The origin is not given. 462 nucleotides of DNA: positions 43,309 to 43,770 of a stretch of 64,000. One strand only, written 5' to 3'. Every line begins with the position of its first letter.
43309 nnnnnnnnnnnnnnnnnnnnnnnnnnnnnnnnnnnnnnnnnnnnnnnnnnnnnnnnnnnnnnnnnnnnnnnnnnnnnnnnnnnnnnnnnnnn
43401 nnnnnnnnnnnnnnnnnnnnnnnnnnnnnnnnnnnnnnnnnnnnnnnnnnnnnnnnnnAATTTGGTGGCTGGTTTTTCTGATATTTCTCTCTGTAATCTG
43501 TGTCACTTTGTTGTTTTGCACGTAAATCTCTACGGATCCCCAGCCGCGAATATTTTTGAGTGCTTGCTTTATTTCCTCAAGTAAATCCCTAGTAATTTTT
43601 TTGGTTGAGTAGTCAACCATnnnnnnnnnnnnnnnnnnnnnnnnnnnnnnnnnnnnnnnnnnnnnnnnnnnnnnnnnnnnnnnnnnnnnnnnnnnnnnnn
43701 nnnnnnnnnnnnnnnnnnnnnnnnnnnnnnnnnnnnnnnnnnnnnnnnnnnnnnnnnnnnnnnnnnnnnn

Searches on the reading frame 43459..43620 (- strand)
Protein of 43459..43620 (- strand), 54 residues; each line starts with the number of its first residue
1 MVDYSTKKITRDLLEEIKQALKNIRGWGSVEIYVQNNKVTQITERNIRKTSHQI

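Call 27: search_protein_families(library=pfam, proteins=[window:43459-43620:-], max_evalue=1)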
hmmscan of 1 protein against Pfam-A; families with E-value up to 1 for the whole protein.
seq(54 aa): 1 family
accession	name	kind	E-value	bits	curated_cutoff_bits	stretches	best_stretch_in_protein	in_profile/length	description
PF10055.14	DUF2292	-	9.2e-08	32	22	1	14-42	2-29/37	Uncharacterized small protein (DUF2292)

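Call 30: search_solved_structures(query=window:43459-43620:-, max_evalue=10)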
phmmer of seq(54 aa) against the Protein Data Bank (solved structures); distinct sequences matched with E-value up to 10: 3.
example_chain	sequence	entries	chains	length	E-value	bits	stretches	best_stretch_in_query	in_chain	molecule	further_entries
3o53_A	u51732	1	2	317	0.05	17.3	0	24-44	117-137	Protein LRIM1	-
3oja_A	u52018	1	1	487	0.12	16.1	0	24-44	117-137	Leucine-rich Immune Molecule 1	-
9q9h_A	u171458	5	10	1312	1.2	13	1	6-39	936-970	DNA repair protein RAD50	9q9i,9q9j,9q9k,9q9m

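Call 49: find_homologous_proteins(query=window:43459-43620:-, max_evalue=0.001)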
Query seq(54 aa) (54 aa): 416 proteins with E <= 0.001 among 416 candidates; the best 120 are listed.
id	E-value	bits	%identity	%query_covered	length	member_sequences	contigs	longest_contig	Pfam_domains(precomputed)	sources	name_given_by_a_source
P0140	4.9e-27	109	100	100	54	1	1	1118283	PF10055.15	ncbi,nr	ncbi:DUF2292 domain-containing protein [Candidatus Gottesmanbacteria bacterium]|nr:DUF2292 domain-co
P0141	7.7e-24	99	89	100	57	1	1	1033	PF10055.15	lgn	-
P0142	2.0e-23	98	85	100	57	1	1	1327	PF10055.15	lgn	-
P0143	2.2e-23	97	87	100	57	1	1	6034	PF10055.15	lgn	-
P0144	2.9e-23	97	87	100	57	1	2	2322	PF10055.15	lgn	-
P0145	5.6e-23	96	89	100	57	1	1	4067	PF10055.15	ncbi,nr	ncbi:DUF2292 domain-containing protein [Candidatus Gottesmanbacteria bacterium]|nr:DUF2292 domain-co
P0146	5.7e-23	96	89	100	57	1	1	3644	PF10055.15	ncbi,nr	ncbi:DUF2292 domain-containing protein [Candidatus Gottesmanbacteria bacterium]|nr:DUF2292 domain-co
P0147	7.8e-23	96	87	100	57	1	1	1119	PF10055.15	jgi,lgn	-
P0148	7.9e-23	96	85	100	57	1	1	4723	PF10055.15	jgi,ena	-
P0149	9.1e-23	96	87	100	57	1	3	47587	PF10055.15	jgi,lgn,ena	-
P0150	9.2e-23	95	87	100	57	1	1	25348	PF10055.15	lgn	-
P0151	1.6e-22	95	85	100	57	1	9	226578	PF10055.15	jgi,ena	-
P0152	2.1e-22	94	85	100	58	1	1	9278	-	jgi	jgi:hypothetical protein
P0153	2.3e-22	94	85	100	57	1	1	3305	PF10055.15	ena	-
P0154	2.6e-22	94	83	100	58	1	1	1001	PF10055.15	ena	-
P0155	2.9e-22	94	85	100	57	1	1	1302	PF10055.15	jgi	jgi:hypothetical protein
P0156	3.2e-22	94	85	100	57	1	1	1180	PF10055.15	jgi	jgi:hypothetical protein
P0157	4.1e-22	93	83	100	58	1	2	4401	PF10055.15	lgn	-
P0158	4.1e-22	93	83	100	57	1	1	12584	PF10055.15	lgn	-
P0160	5.0e-22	93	85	100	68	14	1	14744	PF10055.15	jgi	-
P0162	6.3e-22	93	83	100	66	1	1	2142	PF10055.15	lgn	-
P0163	6.5e-22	93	80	100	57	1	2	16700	PF10055.15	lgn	-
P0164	8.4e-22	93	83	100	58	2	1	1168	PF10055.15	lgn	-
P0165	8.8e-22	92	83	100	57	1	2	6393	PF10055.15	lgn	-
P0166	9.5e-22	92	83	100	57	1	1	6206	PF10055.15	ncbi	-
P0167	1.1e-21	92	80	100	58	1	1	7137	PF10055.15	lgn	-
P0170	1.5e-21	92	83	100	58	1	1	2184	PF10055.15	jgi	jgi:hypothetical protein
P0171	1.6e-21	92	78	100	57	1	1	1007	PF10055.15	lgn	-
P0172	1.7e-21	92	80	100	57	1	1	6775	PF10055.15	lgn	-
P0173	2.0e-21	91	81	100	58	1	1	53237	PF10055.15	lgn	-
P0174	2.3e-21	91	83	100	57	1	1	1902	PF10055.15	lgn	-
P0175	3.0e-21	91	83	100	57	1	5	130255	PF10055.15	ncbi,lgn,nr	ncbi:YezD family protein [Patescibacteria group bacterium]|nr:YezD family protein [Patescibacteria g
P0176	3.1e-21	91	80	100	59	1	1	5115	PF10055.15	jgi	jgi:hypothetical protein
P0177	3.1e-21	91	78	100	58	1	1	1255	PF10055.15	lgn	-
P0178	3.2e-21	91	80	100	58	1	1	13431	PF10055.15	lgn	-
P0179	3.6e-21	91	81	100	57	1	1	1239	PF10055.15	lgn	-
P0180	4.5e-21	90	78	100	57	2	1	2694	PF10055.15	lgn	-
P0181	4.6e-21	90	80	100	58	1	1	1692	PF10055.15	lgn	-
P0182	5.0e-21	90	81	100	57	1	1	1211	PF10055.15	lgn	-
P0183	5.2e-21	90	83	100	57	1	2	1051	PF10055.15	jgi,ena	-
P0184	5.8e-21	90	80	100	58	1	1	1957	PF10055.15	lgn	-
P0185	6.2e-21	90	78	100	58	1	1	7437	PF10055.15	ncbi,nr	ncbi:DUF2292 domain-containing protein [Candidatus Curtissbacteria bacterium]|nr:DUF2292 domain-cont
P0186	6.6e-21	90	81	100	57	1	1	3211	PF10055.15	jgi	jgi:hypothetical protein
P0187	7.0e-21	90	78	100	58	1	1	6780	PF10055.15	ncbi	-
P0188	7.0e-21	90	80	100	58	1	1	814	PF10055.15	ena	-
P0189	7.1e-21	90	83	100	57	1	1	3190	PF10055.15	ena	-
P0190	7.2e-21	90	80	100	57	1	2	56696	PF10055.15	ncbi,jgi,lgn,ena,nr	ncbi:YezD family protein [Candidatus Microgenomates bacterium]|nr:YezD family protein [Candidatus Mi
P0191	8.0e-21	90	83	100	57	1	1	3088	PF10055.15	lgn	-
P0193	8.8e-21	89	80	100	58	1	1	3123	PF10055.15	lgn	-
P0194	8.8e-21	89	78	100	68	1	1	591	PF10055.15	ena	-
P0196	1.2e-20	89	76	100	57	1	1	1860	PF10055.15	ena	-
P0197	1.3e-20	89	80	100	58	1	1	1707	PF10055.15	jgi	jgi:hypothetical protein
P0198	1.4e-20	89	81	100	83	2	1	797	PF10055.15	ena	-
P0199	1.4e-20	89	81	100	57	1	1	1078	PF10055.15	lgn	-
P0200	1.5e-20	89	81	100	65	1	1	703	PF10055.15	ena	-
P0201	1.6e-20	89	81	100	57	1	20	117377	PF10055.15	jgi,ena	-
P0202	1.6e-20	89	78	100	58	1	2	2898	PF10055.15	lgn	-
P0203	2.0e-20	88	78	100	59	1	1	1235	PF10055.15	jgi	jgi:hypothetical protein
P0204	2.3e-20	88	80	100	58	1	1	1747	PF10055.15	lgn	-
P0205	2.5e-20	88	78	100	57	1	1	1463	PF10055.15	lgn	-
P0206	2.6e-20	88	76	100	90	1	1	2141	PF10055.15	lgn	-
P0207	2.8e-20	88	81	100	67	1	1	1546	PF10055.15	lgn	-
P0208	3.1e-20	88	80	100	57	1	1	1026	PF10055.15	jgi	jgi:hypothetical protein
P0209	4.0e-20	87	81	100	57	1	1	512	PF10055.15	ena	-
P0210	4.1e-20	87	80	100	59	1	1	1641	PF10055.15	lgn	-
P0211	4.2e-20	87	80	100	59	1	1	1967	PF10055.15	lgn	-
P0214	6.0e-20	87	78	100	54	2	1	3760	PF10055.15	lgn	-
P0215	7.1e-20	87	74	100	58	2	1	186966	PF10055.15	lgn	-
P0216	8.4e-20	86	81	96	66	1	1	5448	PF10055.15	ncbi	-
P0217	8.8e-20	86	78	100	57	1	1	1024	PF10055.15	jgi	-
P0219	9.3e-20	86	78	100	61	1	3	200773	PF10055.15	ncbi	-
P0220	9.9e-20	86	78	100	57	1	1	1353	PF10055.15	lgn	-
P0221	1.0e-19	86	80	100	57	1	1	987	PF10055.15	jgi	jgi:hypothetical protein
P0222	1.0e-19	86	78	100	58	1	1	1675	PF10055.15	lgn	-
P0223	1.0e-19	86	78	100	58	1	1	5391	PF10055.15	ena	-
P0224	1.2e-19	86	80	100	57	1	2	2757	PF10055.15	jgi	-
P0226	1.3e-19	86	76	100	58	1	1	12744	PF10055.15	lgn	-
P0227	1.6e-19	85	80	100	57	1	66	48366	PF10055.15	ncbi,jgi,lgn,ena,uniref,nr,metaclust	ncbi:hypothetical protein COV53_01895 [Candidatus Gottesmanbacteria bacterium CG11_big_fil_rev_8_21_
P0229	1.8e-19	85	74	100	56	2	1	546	PF10055.15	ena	-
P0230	1.9e-19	85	76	100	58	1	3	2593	PF10055.15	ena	-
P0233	2.5e-19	85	74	100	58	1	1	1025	PF10055.15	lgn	-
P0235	3.2e-19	85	76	100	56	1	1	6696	PF10055.15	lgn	-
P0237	4.9e-19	84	78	100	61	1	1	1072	PF10055.15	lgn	-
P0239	5.7e-19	84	76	100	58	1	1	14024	PF10055.15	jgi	-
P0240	5.9e-19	84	78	94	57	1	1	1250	PF10055.15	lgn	-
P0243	8.5e-19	83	78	100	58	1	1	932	PF10055.15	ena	-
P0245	9.2e-19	83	77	98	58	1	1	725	PF10055.15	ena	-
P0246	1.0e-18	83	74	100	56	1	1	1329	PF10055.15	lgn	-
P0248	1.0e-18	83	76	100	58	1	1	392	PF10055.15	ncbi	-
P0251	1.1e-18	83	76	100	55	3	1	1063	PF10055.15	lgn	-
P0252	1.2e-18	83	79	96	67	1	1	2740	PF10055.15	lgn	-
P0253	1.2e-18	83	78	100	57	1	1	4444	PF10055.15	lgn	-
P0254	1.4e-18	83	78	100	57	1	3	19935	PF10055.15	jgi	jgi:hypothetical protein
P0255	2.0e-18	82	74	100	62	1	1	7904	PF10055.15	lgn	-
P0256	2.2e-18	82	79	96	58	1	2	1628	PF10055.15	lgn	-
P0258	2.6e-18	82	79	96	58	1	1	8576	PF10055.15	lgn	-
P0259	3.1e-18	81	77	96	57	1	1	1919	PF10055.15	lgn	-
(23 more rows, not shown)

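Call 50: find_encoding_contigs(protein=P0175, flank=3000, max_places=2)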
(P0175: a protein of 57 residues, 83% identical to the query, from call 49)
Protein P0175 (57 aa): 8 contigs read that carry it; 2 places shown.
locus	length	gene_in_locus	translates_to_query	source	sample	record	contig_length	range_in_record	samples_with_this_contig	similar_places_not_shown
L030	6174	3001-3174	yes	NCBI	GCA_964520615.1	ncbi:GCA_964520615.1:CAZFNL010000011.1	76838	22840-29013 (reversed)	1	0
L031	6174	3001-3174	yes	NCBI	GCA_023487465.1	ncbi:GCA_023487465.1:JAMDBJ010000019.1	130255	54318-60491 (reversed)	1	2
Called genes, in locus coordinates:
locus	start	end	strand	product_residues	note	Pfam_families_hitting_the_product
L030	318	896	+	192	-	-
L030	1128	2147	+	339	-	-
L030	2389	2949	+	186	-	-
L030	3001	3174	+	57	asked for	PF10055:DUF2292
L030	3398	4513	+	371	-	-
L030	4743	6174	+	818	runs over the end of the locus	-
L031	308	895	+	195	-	-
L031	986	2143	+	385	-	-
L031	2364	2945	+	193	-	-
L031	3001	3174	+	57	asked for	PF10055:DUF2292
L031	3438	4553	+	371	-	-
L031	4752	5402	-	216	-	-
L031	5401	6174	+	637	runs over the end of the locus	-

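Call 51: find_encoding_contigs(protein=P0185, flank=3000, max_places=2)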
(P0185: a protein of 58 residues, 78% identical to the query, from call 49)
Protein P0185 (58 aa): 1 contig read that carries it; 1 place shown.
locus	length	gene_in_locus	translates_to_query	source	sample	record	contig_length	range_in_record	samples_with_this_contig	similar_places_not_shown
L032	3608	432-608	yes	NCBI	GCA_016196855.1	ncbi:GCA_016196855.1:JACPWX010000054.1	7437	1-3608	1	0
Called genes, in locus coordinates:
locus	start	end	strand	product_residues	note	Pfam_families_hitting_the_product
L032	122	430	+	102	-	-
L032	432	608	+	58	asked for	PF10055:DUF2292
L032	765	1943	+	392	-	-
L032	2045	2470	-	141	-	-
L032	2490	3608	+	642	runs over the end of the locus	-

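Call 52: find_encoding_contigs(protein=P0190, flank=3000, max_places=2)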
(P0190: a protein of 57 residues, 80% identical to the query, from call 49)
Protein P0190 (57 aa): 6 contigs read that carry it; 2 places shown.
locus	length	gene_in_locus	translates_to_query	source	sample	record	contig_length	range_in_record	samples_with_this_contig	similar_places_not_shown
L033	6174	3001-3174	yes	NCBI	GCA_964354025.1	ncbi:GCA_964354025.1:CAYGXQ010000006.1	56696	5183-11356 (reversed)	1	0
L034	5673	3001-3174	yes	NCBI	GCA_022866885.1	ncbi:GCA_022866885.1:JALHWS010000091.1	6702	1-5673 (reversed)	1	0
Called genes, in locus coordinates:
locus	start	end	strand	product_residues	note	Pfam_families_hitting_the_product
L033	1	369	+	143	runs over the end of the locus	PF02367:TsaE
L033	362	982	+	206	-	PF01300:Sua5_yciO_yrdC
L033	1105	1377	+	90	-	PF00814:TsaD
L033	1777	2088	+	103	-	-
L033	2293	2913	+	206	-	PF11611:DUF4352 (faint)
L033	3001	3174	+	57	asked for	PF10055:DUF2292 (weak)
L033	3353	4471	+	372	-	-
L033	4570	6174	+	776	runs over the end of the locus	-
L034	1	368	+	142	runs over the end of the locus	PF02367:TsaE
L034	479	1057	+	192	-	PF01300:Sua5_yciO_yrdC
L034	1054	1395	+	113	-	PF00814:TsaD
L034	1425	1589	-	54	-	-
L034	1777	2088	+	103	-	-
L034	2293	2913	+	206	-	-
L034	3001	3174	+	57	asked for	PF10055:DUF2292 (weak)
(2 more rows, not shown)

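Call 53: find_encoding_contigs(protein=P0219, flank=3000, max_places=2)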
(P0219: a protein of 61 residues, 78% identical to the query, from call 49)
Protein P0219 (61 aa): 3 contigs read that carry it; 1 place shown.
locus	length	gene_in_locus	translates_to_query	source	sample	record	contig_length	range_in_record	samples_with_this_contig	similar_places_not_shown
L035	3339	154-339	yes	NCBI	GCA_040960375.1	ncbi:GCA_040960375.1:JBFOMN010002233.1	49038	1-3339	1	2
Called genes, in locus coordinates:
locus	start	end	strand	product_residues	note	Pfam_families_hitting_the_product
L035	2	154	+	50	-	?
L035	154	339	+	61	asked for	PF10055:DUF2292 (weak)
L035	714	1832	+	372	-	-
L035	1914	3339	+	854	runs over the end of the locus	-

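Call 64: predict_structure(alignment_id=A3)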
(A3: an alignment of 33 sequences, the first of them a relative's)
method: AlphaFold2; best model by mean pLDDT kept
length: 54 residues; sequences in the alignment: 33
mean_pLDDT: 62.1   pTM: 0.39
mean pLDDT of the five models: 62.1, 62.0, 60.9, 59.0, 58.3
residues with pLDDT >= 90: 0; 70-90: 17; 50-70: 28; < 50: 9
segments of 3 or more residues with pLDDT < 50: 1-3, 49-54
pLDDT, mean of each block of 10 residues (from residue 1): 51 73 68 71 56 42
secondary structure, 60 per line:
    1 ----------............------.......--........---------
elements in order: H11-22 E29-35 E38-45

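Call 77: search_dna_similar(query=window:43459-43620:-, collection=plasmids, mode=protein, max_evalue=0.01, max_rows=25)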
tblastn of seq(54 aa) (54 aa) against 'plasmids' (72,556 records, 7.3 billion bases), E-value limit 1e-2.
No match.

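Call 88: find_encoding_contigs(protein=P0140, flank=1500, max_places=2)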
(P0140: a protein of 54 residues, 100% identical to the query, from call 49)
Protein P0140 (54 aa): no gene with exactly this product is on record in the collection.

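Call 94: search_protein_representatives(alignment_id=A3)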
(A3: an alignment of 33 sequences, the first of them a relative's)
Query: 33 sequences, 57 profile positions. Proteins with E-value up to 0.001 (for the whole library): 337; up to 1e-10: 198; up to 1e-30: 1. The best 150 are listed.
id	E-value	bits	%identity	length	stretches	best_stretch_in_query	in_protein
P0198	9.1e-33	128.2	-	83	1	1-56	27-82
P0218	1.8e-30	120.9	-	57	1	1-56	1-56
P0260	1.1e-24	102.4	-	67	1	2-56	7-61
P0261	1.6e-22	95.5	-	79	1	1-51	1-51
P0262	3.5e-22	94.4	-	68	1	3-56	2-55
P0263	3.6e-22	94.3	-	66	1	8-55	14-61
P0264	5.6e-22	93.7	-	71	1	1-52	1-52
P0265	1.2e-21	92.6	-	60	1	3-53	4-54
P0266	4.8e-21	90.7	-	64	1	2-55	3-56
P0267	6.5e-21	90.3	-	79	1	2-55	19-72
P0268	1.9e-20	88.8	-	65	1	7-53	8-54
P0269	2.0e-20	88.7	-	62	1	9-52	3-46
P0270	8.1e-20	86.8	-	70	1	2-52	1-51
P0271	2.3e-19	85.4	-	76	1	3-53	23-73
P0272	3.4e-19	84.8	-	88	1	1-51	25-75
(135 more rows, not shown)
